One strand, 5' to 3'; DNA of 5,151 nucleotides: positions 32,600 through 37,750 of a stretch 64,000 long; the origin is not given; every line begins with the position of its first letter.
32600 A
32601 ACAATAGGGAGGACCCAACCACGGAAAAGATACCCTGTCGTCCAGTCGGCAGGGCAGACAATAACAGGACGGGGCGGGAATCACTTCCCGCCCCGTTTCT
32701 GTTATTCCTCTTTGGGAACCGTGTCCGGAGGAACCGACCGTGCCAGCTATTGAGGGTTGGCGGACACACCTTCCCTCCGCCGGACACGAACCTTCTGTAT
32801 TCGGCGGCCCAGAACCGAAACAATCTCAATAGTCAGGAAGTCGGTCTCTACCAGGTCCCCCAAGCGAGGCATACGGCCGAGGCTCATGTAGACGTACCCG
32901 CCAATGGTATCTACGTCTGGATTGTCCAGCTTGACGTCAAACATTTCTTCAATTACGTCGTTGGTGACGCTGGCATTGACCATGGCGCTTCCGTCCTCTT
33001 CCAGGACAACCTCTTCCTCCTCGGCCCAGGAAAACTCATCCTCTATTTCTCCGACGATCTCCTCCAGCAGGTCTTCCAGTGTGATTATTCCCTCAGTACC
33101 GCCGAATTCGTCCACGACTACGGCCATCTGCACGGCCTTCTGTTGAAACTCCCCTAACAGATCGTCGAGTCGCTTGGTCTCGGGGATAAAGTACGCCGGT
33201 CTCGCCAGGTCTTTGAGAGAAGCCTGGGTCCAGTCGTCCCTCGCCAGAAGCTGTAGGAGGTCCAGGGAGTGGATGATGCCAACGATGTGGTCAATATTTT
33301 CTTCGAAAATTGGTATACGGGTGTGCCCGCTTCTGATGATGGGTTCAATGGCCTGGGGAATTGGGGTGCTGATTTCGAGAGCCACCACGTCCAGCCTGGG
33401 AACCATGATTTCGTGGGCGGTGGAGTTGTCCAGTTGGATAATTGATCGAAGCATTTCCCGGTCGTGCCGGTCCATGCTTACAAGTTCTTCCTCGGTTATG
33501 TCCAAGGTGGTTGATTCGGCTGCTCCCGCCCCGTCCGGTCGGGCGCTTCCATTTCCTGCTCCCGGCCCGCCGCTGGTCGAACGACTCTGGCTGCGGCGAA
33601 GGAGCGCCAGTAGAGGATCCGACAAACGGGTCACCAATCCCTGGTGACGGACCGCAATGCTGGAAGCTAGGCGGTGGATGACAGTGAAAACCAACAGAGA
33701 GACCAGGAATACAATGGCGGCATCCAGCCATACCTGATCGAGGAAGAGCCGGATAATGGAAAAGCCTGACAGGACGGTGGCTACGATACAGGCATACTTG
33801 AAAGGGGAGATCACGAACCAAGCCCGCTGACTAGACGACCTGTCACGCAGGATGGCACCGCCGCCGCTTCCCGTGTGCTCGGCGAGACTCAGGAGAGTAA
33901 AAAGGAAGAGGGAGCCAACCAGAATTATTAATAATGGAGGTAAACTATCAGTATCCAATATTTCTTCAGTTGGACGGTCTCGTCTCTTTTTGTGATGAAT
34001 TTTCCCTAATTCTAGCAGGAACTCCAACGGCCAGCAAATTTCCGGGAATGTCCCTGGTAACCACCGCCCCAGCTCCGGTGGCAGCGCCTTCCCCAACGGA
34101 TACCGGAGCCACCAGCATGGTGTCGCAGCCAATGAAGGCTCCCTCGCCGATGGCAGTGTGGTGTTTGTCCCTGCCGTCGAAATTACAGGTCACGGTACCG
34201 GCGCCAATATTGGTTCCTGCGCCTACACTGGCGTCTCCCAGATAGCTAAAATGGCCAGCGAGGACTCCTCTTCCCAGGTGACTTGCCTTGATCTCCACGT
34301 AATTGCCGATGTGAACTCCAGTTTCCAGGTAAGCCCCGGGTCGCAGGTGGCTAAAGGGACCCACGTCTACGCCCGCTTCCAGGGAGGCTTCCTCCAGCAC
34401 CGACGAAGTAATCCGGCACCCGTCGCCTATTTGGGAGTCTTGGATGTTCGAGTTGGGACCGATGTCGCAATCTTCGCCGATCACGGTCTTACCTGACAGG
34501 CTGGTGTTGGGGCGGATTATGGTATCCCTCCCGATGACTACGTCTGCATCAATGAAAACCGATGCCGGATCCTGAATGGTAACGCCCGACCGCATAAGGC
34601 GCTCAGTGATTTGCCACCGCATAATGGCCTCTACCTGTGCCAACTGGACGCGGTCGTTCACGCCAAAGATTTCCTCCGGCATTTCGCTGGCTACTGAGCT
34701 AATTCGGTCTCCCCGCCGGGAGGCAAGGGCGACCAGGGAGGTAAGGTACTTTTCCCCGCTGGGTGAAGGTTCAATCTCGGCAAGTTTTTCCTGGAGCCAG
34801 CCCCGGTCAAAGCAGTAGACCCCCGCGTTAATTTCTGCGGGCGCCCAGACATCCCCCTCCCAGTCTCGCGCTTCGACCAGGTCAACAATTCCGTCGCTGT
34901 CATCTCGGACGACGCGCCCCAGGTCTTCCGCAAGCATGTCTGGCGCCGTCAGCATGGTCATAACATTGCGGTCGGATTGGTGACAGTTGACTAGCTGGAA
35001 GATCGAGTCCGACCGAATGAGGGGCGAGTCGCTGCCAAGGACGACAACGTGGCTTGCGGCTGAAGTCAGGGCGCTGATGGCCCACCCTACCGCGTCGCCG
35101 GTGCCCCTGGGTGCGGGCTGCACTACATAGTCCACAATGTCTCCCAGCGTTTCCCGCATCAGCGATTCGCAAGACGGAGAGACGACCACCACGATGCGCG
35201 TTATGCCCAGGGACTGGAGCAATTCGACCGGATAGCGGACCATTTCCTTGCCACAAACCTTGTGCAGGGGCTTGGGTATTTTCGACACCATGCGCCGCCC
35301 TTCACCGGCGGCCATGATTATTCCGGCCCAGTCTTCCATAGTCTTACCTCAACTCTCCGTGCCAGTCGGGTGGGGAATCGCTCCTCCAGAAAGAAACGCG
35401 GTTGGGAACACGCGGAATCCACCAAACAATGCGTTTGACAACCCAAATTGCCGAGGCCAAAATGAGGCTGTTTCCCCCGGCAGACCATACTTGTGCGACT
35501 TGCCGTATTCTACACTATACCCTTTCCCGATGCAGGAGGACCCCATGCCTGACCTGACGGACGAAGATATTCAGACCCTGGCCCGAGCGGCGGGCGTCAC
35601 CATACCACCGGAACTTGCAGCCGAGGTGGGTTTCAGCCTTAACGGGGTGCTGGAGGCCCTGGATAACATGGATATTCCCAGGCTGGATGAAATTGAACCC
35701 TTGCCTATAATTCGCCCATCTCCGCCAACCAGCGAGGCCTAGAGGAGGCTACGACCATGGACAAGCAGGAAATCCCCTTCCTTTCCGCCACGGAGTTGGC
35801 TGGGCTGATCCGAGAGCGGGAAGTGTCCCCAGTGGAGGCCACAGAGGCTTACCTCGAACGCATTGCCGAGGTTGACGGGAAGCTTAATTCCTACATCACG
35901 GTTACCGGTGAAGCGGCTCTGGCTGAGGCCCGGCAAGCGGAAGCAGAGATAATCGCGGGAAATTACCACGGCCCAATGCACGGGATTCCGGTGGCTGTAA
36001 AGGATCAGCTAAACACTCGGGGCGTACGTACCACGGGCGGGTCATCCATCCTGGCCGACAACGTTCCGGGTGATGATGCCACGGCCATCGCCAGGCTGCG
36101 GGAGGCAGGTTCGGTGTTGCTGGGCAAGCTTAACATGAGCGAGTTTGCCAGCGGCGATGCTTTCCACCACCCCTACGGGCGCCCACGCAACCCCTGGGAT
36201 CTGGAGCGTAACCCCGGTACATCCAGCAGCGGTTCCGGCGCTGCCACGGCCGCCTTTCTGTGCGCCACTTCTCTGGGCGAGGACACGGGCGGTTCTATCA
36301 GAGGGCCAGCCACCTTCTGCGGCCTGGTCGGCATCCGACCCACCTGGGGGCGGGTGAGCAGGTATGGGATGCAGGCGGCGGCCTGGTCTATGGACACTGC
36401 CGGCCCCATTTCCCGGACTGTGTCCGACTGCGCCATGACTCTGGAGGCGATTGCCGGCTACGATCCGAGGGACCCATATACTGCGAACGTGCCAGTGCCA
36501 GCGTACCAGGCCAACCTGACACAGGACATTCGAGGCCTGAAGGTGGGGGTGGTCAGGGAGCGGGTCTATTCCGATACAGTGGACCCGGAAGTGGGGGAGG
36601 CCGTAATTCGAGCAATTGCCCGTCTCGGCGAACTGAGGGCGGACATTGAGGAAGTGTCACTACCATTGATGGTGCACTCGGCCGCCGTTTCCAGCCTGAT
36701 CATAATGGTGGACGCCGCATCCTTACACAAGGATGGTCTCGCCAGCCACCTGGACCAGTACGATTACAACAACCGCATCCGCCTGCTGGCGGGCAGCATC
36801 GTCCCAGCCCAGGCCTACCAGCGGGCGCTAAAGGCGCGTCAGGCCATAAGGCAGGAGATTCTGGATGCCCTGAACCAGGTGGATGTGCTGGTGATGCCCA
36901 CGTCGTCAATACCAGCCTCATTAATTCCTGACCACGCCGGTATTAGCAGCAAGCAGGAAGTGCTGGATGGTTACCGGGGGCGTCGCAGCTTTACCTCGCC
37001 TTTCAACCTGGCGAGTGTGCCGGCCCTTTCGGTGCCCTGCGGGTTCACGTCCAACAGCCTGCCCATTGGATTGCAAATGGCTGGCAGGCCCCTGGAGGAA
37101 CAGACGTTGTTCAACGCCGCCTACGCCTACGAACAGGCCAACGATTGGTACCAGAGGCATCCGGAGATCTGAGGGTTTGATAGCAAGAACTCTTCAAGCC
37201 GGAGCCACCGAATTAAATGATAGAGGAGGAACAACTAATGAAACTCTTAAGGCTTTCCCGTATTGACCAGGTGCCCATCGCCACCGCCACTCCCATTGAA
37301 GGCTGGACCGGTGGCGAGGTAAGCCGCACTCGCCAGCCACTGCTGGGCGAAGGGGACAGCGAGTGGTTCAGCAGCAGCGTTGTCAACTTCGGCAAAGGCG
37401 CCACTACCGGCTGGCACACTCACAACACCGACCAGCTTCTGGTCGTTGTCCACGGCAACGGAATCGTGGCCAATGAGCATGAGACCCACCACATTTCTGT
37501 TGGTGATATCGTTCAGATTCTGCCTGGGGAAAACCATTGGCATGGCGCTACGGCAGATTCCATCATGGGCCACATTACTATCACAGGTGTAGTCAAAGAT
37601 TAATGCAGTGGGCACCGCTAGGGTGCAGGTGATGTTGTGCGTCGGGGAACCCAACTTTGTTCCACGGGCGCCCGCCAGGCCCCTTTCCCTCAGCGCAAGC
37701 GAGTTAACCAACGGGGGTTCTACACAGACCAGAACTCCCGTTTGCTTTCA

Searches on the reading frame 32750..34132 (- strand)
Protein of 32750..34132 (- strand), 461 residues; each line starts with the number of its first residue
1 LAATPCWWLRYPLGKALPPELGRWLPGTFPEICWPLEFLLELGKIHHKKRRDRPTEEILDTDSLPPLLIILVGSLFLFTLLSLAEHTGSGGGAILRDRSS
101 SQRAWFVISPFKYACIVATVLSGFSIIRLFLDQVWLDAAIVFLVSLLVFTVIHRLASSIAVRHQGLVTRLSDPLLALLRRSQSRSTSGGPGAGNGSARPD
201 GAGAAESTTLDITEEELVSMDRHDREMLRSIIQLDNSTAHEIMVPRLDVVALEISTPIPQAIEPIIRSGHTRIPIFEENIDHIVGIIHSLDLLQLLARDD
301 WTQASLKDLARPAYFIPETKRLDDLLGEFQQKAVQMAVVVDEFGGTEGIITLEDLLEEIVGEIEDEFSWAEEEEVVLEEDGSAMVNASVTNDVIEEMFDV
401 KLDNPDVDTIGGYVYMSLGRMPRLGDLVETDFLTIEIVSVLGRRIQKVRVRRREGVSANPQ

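Call 7: search_protein_families(library=pfam, proteins=[window:32750-34132:-], max_evalue=0.001)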
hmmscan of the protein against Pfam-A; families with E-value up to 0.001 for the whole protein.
window:32750-34132:- (461 aa): 2 families
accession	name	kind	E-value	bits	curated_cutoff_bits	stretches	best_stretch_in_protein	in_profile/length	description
PF03471.22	CorC_HlyC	-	6.2e-16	58.6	27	1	379-453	4-80/81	Transporter associated domain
PF00571.33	CBS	-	2.5e-14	53.8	24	2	308-360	3-56/57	CBS domain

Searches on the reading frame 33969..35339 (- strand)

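Call 7: search_protein_families(library=pfam, proteins=[window:33969-35339:-], max_evalue=0.001)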
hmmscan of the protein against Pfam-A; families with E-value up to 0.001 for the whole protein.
window:33969-35339:- (457 aa): 5 families
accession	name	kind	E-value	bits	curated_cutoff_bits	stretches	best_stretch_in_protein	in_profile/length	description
PF00132.30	Hexapep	-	2.7e-25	87.4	27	3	266-299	1-34/36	Bacterial transferase hexapeptide (six repeats)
PF00483.29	NTP_transferase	-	3.8e-21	76.2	21.2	1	6-213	2-216/245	Nucleotidyl transferase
PF12804.13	NTP_transf_3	-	6.5e-16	59.4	27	1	6-130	1-121/160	MobA-like NTP transferase domain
PF25084.1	LbH_EIF2B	-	9.2e-14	51.8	54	1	260-350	15-105/105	EIF2B subunit epsilon LbH domain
PF01128.25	IspD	-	1.7e-09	38.2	27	1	7-127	4-125/221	2-C-methyl-D-erythritol 4-phosphate cytidylyltransferase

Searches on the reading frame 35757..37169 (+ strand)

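Call 7: search_protein_families(library=pfam, proteins=[window:35757-37169:+], max_evalue=0.001)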
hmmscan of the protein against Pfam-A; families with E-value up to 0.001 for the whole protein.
window:35757-37169:+ (471 aa): 1 family
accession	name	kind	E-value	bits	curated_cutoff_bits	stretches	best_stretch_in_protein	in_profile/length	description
PF01425.27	Amidase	-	3.9e-117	392.5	27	1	27-451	1-444/445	Amidase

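Call 73: search_protein_families(library=ncbifam, proteins=[window:35757-37169:+], max_evalue=0.01)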
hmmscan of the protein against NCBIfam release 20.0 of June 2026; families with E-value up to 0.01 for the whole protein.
window:35757-37169:+ (471 aa): 26 families (the best 25 are shown)
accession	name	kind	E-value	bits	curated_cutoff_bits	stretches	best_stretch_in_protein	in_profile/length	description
TIGR00132.1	gatA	equivalog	5.4e-102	341.9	481.1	2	17-323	4-307/466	Asp-tRNA(Asn)/Glu-tRNA(Gln) amidotransferase subunit GatA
NF004815.0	PRK06169.1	equivalog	5.9e-101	338.3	506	1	4-469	5-466/471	amidase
NF006631.0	PRK09201.1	equivalog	2.3e-95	320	461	1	8-461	6-454/466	AtzE family amidohydrolase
TIGR02715.1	amido_AtzE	subfamily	2.4e-93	313.6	425.75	1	11-460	2-446/452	AtzE family amidohydrolase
NF005686.0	PRK07486.1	subfamily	9.5e-84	281.8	465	1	3-469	8-480/486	amidase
NF006006.0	PRK08137.1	equivalog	3.5e-82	276.9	534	2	11-353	36-383/529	amidase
NF005687.0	PRK07487.1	subfamily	3.7e-82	276.6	428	1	4-462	3-456/468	amidase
NF005450.0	PRK07042.1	equivalog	5.7e-82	275.6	458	1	9-470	7-460/464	amidase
NF005688.0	PRK07488.1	equivalog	8.7e-81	272.2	532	1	3-461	5-465/474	indoleacetamide hydrolase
NF005565.0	PRK07235.1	subfamily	1.3e-80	271.5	545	2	65-315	79-331/506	amidase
NF005460.0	PRK07056.1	subfamily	2.8e-77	260.6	447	1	17-461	16-452/457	amidase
NF004816.0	PRK06170.1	equivalog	5.3e-75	252.9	503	1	2-465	5-485/493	amidase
NF009119.0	PRK12470.1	equivalog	3.6e-72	243.9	498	1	1-470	1-460/462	amidase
NF004766.0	PRK06102.1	equivalog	1.2e-70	238.9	559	1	10-460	9-449/455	amidase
NF004717.0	PRK06061.1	equivalog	1.4e-70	238.3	498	1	8-470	16-475/483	amidase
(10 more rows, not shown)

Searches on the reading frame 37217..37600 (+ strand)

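Call 73: search_protein_families(library=ncbifam, proteins=[window:37217-37600:+], max_evalue=0.01)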
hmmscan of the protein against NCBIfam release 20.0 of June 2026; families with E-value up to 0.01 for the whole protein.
window:37217-37600:+ (128 aa): 2 families
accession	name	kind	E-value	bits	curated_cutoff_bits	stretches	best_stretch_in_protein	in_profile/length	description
NF049940.1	MandnitrLy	equivalog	5e-22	78.1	140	1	31-124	17-109/130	(R)-mandelonitrile lyase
NF010026.0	PRK13501.1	equivalog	0.0061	15.8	363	1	61-120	28-87/290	HTH-type transcriptional activator RhaR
